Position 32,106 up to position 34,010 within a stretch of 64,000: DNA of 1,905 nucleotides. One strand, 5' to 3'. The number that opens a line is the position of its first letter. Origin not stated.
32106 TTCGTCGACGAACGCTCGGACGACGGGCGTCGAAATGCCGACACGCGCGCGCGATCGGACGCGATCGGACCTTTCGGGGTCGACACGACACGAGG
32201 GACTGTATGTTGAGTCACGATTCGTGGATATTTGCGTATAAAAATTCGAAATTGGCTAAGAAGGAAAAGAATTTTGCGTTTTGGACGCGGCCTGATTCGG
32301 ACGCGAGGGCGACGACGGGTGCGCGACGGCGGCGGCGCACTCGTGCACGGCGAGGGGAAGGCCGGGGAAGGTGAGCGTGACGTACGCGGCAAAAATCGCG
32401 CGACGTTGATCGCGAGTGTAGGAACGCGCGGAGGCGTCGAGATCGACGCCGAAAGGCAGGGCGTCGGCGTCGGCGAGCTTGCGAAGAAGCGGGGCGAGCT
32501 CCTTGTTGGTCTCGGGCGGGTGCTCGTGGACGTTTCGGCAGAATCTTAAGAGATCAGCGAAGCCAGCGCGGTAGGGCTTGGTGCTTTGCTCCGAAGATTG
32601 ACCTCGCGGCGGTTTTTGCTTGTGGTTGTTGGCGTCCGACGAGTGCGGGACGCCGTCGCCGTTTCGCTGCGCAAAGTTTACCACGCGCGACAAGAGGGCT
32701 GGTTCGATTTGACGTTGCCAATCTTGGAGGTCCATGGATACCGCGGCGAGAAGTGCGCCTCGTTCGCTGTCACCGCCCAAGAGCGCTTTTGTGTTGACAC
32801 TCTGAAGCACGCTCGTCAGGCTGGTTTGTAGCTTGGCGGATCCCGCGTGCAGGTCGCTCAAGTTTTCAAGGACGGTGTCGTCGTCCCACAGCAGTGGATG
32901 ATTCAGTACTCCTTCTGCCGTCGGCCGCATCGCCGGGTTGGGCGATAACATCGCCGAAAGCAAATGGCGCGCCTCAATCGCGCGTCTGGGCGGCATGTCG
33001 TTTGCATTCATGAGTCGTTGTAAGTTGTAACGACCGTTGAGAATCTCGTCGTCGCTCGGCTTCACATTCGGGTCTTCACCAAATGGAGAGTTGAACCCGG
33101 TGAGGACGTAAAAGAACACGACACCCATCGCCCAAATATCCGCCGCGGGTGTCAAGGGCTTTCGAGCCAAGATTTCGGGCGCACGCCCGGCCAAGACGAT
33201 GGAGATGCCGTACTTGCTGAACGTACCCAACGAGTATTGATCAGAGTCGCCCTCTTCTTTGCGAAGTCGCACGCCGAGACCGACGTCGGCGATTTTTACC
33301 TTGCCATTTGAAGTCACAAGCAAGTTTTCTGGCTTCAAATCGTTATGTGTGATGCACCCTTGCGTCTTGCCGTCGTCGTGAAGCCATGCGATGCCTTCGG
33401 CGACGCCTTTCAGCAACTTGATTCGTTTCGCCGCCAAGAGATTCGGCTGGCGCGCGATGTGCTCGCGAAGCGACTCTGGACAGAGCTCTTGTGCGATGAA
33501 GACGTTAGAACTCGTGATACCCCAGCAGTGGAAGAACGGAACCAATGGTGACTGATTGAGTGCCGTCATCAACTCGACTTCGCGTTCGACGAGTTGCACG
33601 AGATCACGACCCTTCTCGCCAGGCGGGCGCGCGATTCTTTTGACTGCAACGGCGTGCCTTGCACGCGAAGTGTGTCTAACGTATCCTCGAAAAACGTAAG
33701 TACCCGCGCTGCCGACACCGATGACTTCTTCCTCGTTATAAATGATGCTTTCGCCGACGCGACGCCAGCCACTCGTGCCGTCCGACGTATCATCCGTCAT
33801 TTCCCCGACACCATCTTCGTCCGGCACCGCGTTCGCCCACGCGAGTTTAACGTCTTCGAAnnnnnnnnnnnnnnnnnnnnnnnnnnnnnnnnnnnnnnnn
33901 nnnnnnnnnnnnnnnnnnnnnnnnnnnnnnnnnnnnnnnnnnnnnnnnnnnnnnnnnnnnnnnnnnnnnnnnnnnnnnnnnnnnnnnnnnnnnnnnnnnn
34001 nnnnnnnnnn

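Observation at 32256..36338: IRE1/RNase L-family kinase-KEN ribonuclease with a ~1100-aa non-canonical N-terminal region and no lumenal sensor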

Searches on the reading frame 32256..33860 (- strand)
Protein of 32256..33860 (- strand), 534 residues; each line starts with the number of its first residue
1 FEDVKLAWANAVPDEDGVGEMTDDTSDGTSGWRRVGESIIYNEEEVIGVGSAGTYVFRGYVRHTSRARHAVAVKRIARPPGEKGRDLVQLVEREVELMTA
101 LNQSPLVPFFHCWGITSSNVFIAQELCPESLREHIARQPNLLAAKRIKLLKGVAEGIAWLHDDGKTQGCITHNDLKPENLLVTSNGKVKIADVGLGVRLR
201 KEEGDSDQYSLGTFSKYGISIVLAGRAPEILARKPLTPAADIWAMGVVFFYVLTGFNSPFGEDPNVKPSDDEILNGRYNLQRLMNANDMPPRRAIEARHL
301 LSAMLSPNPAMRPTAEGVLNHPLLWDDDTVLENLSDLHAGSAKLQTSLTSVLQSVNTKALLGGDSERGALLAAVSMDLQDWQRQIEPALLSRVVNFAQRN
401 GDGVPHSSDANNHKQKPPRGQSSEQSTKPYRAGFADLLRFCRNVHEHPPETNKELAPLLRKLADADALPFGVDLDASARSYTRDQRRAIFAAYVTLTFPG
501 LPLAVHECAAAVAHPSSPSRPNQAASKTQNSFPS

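Call 5: search_solved_structures(query=window:32256-33860:-, max_evalue=0.001, show_alignments=3)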
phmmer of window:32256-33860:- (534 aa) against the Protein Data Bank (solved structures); distinct sequences matched with E-value up to 0.001: 1931 (the best 60 are shown).
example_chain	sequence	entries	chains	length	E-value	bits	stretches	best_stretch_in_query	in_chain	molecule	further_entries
3fbv_A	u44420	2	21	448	1.4e-25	93.3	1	43-334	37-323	Serine/threonine-protein kinase/endoribonuclease IRE1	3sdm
3sdj_A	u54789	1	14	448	3.6e-25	91.9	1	43-334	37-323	Serine/threonine-protein kinase/endoribonuclease IRE1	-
2rio_A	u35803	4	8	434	3.4e-24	88.7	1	43-334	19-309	Serine/threonine-protein kinase/endoribonuclease IRE1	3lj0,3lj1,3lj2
9gow_A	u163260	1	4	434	1.5e-21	80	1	35-337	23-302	Serine/threonine-protein kinase/endoribonuclease IRE1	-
7bmk_A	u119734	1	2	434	1.6e-21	80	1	35-337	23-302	Serine/threonine-protein kinase/endoribonuclease IRE1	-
5hgi_A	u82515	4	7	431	1.6e-21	79.9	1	35-337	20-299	Serine/threonine-protein kinase/endoribonuclease IRE1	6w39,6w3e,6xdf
6urc_A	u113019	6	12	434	1.6e-21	79.9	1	35-337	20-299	Serine/threonine-protein kinase/endoribonuclease IRE1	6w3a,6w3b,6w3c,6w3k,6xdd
3p23_A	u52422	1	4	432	1.8e-21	79.8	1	35-337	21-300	Serine/threonine-protein kinase/endoribonuclease IRE1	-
4u6r_A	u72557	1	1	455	2e-21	79.6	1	34-337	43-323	Serine/threonine-protein kinase/endoribonuclease IRE1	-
6hx1_A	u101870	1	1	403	2.8e-21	79.1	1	40-337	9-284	Serine/threonine-protein kinase/endoribonuclease IRE1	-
9n88_A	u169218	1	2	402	2.9e-21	79.1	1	40-337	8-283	Serine/threonine-protein kinase/endoribonuclease IRE1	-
4yz9_A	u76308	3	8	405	2.9e-21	79.1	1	40-337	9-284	Serine/threonine-protein kinase/endoribonuclease IRE1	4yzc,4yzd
4z7g_A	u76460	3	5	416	3.2e-21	78.9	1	40-337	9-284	Serine/threonine-protein kinase/endoribonuclease IRE1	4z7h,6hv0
6xdb_A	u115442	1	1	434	8e-21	77.6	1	35-337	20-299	Serine/threonine-protein kinase/endoribonuclease IRE1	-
8uvl_A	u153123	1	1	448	8.4e-21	77.5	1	35-337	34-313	Serine/threonine-protein kinase/endoribonuclease IRE1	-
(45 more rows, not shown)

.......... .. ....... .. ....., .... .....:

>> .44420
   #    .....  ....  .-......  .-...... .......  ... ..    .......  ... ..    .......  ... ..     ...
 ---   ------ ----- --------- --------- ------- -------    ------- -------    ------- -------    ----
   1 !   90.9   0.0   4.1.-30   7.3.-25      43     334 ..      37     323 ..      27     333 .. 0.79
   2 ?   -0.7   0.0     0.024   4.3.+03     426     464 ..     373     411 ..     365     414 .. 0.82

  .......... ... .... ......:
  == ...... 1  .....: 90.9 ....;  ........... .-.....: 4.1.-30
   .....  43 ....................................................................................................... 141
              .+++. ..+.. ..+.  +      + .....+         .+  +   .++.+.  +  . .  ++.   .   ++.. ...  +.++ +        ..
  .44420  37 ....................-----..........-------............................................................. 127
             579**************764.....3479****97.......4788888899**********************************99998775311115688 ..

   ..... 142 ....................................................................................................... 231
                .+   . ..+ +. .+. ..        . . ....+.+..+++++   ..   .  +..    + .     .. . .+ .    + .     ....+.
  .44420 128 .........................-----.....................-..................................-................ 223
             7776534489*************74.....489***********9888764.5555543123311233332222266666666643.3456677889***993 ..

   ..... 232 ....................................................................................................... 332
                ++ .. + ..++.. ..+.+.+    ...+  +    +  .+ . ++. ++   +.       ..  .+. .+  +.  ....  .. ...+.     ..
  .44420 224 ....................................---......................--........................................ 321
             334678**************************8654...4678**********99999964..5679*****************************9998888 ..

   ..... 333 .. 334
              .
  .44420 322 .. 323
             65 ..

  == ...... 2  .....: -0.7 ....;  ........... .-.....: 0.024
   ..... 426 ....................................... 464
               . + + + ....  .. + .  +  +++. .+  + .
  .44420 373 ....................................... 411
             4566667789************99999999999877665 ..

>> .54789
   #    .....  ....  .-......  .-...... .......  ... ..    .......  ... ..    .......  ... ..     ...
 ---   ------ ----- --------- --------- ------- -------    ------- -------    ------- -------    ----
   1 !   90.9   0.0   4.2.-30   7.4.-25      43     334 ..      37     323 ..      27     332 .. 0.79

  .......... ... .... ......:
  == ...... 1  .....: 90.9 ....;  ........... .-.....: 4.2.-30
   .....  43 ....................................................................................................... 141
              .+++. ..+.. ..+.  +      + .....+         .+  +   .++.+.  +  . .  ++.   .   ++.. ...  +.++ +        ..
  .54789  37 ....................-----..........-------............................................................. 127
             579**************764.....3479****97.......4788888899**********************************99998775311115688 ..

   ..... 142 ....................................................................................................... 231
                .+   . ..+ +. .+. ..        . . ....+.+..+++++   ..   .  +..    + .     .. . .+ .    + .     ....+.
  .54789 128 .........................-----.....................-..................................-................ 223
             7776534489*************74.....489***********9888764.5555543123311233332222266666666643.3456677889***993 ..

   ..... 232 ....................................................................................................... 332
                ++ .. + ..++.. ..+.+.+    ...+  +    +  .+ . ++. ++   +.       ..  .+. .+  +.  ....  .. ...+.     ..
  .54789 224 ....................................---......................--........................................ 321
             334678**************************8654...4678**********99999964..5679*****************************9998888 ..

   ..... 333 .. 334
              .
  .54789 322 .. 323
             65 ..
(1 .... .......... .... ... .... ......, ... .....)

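Call 14: find_homologous_proteins(query=window:32256-33782:-, max_evalue=1e-10)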
Query window:32256-33782:- (508 aa): 41 proteins with E <= 1e-10 among 8000 candidates.
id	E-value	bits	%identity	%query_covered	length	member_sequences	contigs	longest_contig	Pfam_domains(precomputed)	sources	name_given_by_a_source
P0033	0.0e+0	1010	100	88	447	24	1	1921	PF07714.24,PF00069.32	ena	-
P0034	4.8e-184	631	54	96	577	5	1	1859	PF07714.24,PF00069.32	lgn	-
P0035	1.5e-175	603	55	97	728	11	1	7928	PF07714.24,PF00069.32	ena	-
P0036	1.7e-160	553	56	86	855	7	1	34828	PF07714.24,PF00069.32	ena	-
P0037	1.4e-155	537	63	71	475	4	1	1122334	PF07714.24,PF00069.32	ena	-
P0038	8.8e-138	478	55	82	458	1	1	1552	PF07714.24,PF00069.32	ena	-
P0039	2.5e-137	477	55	82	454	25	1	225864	PF07714.24,PF00069.32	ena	-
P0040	1.9e-110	388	67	51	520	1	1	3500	PF07714.24,PF00069.32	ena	-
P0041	2.9e-100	355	75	42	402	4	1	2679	PF07714.24,PF00069.32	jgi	-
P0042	3.3e-94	335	60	43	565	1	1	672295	PF07714.24,PF00069.32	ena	-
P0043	6.1e-91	324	39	95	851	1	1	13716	PF07714.24,PF00069.32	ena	-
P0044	3.8e-82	295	54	52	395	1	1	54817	PF07714.24,PF00069.32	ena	-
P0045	3.6e-81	292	50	51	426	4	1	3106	PF00069.32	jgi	jgi:hypothetical protein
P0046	6.5e-81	291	51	54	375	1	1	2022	PF00069.32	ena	-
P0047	9.0e-61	224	40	67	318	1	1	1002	PF07714.24,PF00069.32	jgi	-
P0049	3.9e-39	153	49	34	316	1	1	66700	PF07714.24,PF00069.32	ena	-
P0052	2.6e-18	84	28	69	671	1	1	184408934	PF07714.24,PF00069.32,PF06479.18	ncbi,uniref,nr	ncbi:hypothetical protein JRQ81_004142 [Phrynocephalus forsythii]|uniref:non-specific serine/threoni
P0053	6.5e-18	83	27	54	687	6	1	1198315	PF06293.21,PF07714.24,PF00069.32,PF03109.23,PF14531.13,PF17667.8,PF01636.30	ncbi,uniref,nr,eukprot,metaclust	ncbi:Myosin light chain kinase (MLCK) [Ectocarpus siliculosus]|uniref:Myosin light chain kinase (MLC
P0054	5.8e-16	76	27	56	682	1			PF06293.21,PF07714.24,PF00069.32,PF03109.23,PF14531.13,PF17667.8,PF01636.30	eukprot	eukprot:g11446.t1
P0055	8.4e-15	73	34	35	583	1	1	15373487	PF07714.24,PF00069.32,PF00627.38,PF12330.15,PF03109.23,PF14531.13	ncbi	ncbi:SNF1-related protein kinase catalytic subunit alpha KIN10, partial [Sesamum angolense]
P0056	2.6e-14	71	31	33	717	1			PF06293.21,PF07714.24,PF00069.32,PF03109.23,PF17667.8,PF01636.30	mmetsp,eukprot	mmetsp:Transcript_31837/g.47310 ORF Transcript_31837/g.47310 Transcript_31837/m.47310 type:complete 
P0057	1.4e-13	69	31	56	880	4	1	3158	PF07714.24,PF00069.32,PF13606.13,PF13857.13,PF12796.14,PF00023.37,PF13637.13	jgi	-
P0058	1.5e-13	69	26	64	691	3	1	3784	PF06293.21,PF07714.24,PF00069.32,PF19250.6,PF03109.23,PF14531.13,PF01163.29,PF17667.8,PF01636.30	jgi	-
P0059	6.5e-13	66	28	53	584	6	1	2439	PF07714.24,PF00069.32,PF14531.13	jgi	-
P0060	9.4e-13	66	31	38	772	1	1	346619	PF07714.24,PF00069.32,PF17667.8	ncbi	ncbi:unnamed protein product [Pylaiella littoralis]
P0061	2.0e-12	65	30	43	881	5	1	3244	PF13431.13,PF13414.13,PF13176.13,PF14559.13,PF07714.24,PF00069.32,PF00515.35,PF03109.23,PF21033.5,PF13432.13,PF13181.13,PF07719.24,PF01636.30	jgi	jgi:serine/threonine-protein kinase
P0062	2.2e-12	65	28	60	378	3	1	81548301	PF07714.24,PF00069.32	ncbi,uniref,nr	ncbi:serine/threonine-protein kinase H2 [Ochotona princeps]|uniref:serine/threonine-protein kinase H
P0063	9.8e-12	63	30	50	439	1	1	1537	PF07714.24,PF00069.32,PF03822.21,PF03109.23,PF14531.13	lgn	-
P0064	1.0e-11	62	27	54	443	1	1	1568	PF07714.24,PF00069.32,PF14531.13,PF17667.8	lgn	-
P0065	1.4e-11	62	28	53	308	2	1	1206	PF07714.24,PF00069.32,PF03109.23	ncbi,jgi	jgi:calcium/calmodulin-dependent protein kinase I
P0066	1.6e-11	62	27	64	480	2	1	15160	PF06293.21,PF07714.24,PF00069.32,PF03109.23,PF14531.13,PF17667.8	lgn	-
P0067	2.2e-11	61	28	54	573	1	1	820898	PF07714.24,PF00069.32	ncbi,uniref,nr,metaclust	ncbi:calcium calmodulin dependent protein [Moniliophthora roreri]|uniref:Protein kinase domain-conta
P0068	2.2e-11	61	24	67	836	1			PF06293.21,PF07714.24,PF00069.32,PF03109.23,PF14531.13,PF17667.8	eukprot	eukprot:scaffold25517_cov181-Cylindrotheca_fusiformis.AAC.1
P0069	3.0e-11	61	29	53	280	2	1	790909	PF07714.24,PF00069.32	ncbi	ncbi:kinase-like domain-containing protein, partial [Roridomyces roridus]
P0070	3.3e-11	61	29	53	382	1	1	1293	PF07714.24,PF00069.32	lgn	-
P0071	4.9e-11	60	28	57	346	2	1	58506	PF07714.24,PF00069.32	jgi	-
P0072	6.5e-11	60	25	56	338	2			PF07714.24,PF00069.32,PF03109.23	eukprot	eukprot:scpid79881/ scgid13539/ Death-associated protein kinase 3; DAP-like kinase; MYPT1 kinase; Zi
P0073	9.1e-11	59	26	39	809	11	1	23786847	PF06293.21,PF07714.24,PF13095.13,PF00069.32,PF00433.30,PF12330.15,PF03109.23,PF14531.13,PF01163.29,PF17667.8,PF01636.30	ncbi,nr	ncbi:ribosomal protein S6 kinase alpha-5 isoform X1 [Cyclopterus lumpus]|nr:ribosomal protein S6 kin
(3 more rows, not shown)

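Call 19: predict_structure(alignment_id=A4)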
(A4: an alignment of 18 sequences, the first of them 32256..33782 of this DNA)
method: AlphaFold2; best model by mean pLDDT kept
length: 508 residues; sequences in the alignment: 18
mean_pLDDT: 80.0   pTM: 0.82
mean pLDDT of the five models: 80.0, 77.1, 76.8, 75.2, 74.7
residues with pLDDT >= 90: 198; 70-90: 214; 50-70: 30; < 50: 66
segments of 3 or more residues with pLDDT < 50: 184-187, 189-197, 375-401, 491-508
pLDDT, mean of each block of 10 residues (from residue 1): 73 88 70 79 87 79 79 82 90 90 90 90 95 88 82 89 82 56 48 47 77 90 93 81 81 86 90 95 91 96 93 87 90 83 90 90 85 47 31 35 77 92 91 94 91 92 95 96 83 33 32
secondary structure, 60 per line:
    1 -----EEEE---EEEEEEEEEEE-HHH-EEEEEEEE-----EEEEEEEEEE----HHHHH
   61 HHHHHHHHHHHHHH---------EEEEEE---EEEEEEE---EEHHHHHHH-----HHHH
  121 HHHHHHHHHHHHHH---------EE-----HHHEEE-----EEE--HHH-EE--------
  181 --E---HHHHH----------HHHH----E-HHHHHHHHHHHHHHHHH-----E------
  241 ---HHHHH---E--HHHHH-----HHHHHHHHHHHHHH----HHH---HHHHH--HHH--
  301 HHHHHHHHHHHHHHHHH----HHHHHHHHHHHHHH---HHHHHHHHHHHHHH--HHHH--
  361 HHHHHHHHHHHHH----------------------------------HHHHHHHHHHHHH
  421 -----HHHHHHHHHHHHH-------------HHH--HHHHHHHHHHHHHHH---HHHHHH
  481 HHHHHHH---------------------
elements in order: E6-9 E13-23 E29-36 E42-51 H56-74 E84-89 E93-99 H105-111 H117-134 E154-156 E162-164 H187-191 H202-205 H212-228 H244-248 H255-259 H265-278 H289-293 H301-317 H322-335 H339-352 H355-358 H361-373 H408-420 H426-438 H457-471 H475-487

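Call 23: fold_search(model_id=the predicted structure, library=pdb)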
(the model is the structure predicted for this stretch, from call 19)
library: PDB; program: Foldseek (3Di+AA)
matches with E <= 10: 2000; with E <= 0.001: 1998
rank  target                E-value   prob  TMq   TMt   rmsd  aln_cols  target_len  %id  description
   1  6w3c_B                2.4e-19  1.00  0.62  0.77   5.4       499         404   25  Structure of phosphorylated apo IRE1 (released 2020-12-09)
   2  7bmk_A                3.7e-19  1.00  0.63  0.78   5.1       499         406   25  ATP-Competitive Partial Antagonists-'PAIR's-Rheostatically Modulate IRE1alpha's Kinase Helix-alphaC to Segregate its R (released 2021-09-29)
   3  4yzc_B                8.5e-19  1.00  0.59  0.76   5.5       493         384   24  Crystal structure of pIRE1alpha in complex with staurosporine (released 2015-11-11)
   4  6urc_B                1.8e-18  1.00  0.61  0.76   6.6       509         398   25  Crystal structure of IRE1a in complex with compound 18 (released 2019-11-06)
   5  8uvl                  2.3e-18  1.00  0.63  0.78   5.1       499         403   24  Crystal structure of selective IRE1a inhibitor 29 at the enzyme active site (released 2024-05-29)
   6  4z7h_B                3.1e-18  1.00  0.61  0.79   5.3       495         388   25  Crystal structure of human IRE1 cytoplasmic kinase-RNase region - complex with imidazopyridine compound 3 (released 2015-05-27)
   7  6urc_A                3.6e-18  1.00  0.61  0.76   5.3       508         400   24  Crystal structure of IRE1a in complex with compound 18 (released 2019-11-06)
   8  4z7h_A                3.8e-18  1.00  0.60  0.78   5.3       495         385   24  Crystal structure of human IRE1 cytoplasmic kinase-RNase region - complex with imidazopyridine compound 3 (released 2015-05-27)
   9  6xdf_B                3.9e-18  1.00  0.62  0.78   5.0       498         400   25  Crystal structure of IRE1a in complex with G-4100 (released 2021-04-21)
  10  9gow_A                4.8e-18  1.00  0.61  0.75   5.1       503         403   24  Crystal structure of phosphorylated human IRE1a in complex with IA107 (released 2025-09-17)
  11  6w3k                  6.6e-18  1.00  0.63  0.79   4.7       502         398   25  Structure of unphosphorylated human IRE1 bound to G-9807 (released 2020-12-09)
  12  6w3b                  7.9e-18  1.00  0.64  0.80   4.7       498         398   24  Structure of apo unphosphorylated IRE1 (released 2020-12-09)
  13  4z7g_B                1.6e-17  1.00  0.58  0.77   5.5       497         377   23  Crystal structure of human IRE1 cytoplasmic kinase-RNase region - apo (released 2015-05-27)
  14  6w39_B                2.2e-17  1.00  0.58  0.78   5.4       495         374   24  Structure of unphosphorylated IRE1 in complex with G-1749 (released 2020-12-09)
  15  6w3e_B                3.2e-17  1.00  0.59  0.76   6.5       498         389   24  Structure of phosphorylated IRE1 in complex with G-0701 (released 2020-12-09)
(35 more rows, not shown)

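Call 51: find_encoding_contigs(protein=P0043, flank=6000, max_places=3)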
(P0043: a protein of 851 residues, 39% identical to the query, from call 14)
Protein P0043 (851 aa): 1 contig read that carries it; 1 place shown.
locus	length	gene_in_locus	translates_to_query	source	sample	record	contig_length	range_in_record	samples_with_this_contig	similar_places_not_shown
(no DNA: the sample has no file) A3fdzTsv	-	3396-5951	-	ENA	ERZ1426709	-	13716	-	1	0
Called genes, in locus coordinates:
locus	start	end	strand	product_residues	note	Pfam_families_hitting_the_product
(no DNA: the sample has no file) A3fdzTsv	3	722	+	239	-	?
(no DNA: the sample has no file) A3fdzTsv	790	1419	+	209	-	PF00753:Lactamase_B (weak)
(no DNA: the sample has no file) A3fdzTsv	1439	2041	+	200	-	PF16123:HAGH_C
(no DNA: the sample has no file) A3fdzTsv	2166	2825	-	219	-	PF01753:zf-MYND, PF24324:MYND_ZMYND11_ZMYD8 (faint)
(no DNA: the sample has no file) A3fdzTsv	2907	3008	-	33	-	-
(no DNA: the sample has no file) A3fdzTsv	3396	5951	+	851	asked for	PF00069:Pkinase, PF07714:PK_Tyr_Ser-Thr, PF00069:Pkinase (weak)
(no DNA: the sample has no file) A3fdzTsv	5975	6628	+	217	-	-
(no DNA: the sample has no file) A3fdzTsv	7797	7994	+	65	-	-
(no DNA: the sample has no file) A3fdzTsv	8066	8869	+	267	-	PF14835:zf-RING_6, PF13920:zf-C3HC4_3 (weak), PF13923:zf-C3HC4_2, PF14634:zf-RING_5 (faint), PF00097:zf-C3HC4, PF13445:zf-RING_UBOX (weak)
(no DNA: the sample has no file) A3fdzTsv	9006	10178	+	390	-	PF13621:Cupin_8, PF02373:JmjC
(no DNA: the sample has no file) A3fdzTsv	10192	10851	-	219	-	-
